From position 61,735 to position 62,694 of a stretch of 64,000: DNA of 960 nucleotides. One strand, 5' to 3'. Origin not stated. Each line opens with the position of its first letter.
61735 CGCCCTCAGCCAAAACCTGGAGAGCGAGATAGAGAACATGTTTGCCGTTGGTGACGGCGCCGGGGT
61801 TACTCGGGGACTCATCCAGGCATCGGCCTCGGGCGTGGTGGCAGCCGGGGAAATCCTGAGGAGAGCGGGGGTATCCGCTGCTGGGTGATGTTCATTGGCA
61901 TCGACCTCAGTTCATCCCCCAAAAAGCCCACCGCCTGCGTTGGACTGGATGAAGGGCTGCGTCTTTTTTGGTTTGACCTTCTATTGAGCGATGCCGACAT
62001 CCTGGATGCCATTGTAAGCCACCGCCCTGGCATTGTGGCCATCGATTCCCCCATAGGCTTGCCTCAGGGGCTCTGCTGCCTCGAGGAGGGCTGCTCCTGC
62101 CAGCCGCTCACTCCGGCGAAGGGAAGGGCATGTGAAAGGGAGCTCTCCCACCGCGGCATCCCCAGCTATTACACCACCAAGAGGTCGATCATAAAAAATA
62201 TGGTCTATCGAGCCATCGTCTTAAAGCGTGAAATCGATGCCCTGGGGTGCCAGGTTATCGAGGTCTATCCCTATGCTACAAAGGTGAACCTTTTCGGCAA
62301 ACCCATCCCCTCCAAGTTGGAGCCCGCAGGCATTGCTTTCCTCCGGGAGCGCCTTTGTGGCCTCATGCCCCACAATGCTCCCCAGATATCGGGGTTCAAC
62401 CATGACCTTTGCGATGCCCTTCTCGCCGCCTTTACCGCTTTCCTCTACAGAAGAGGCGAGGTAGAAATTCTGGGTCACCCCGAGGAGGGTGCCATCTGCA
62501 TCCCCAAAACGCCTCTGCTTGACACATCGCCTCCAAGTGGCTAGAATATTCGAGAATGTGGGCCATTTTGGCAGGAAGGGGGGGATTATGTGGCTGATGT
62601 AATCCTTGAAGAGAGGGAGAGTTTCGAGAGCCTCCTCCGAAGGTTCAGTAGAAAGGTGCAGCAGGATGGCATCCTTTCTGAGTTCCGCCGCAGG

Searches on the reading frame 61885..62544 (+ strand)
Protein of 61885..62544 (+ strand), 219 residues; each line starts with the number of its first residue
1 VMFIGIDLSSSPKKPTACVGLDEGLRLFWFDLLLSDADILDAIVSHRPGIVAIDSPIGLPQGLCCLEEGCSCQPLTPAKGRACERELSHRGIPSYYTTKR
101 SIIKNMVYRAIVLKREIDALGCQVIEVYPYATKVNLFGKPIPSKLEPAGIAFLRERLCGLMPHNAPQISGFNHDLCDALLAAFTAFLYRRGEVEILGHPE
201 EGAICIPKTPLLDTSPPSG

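Call 15: search_protein_families(library=pfam, proteins=[window:61885-62544:+])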
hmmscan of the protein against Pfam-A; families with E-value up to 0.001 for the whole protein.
window:61885-62544:+ (219 aa): 1 family
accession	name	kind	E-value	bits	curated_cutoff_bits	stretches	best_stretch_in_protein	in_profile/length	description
PF04250.19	DUF429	-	1e-09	38.9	23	1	5-200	1-213/214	Protein of unknown function (DUF429)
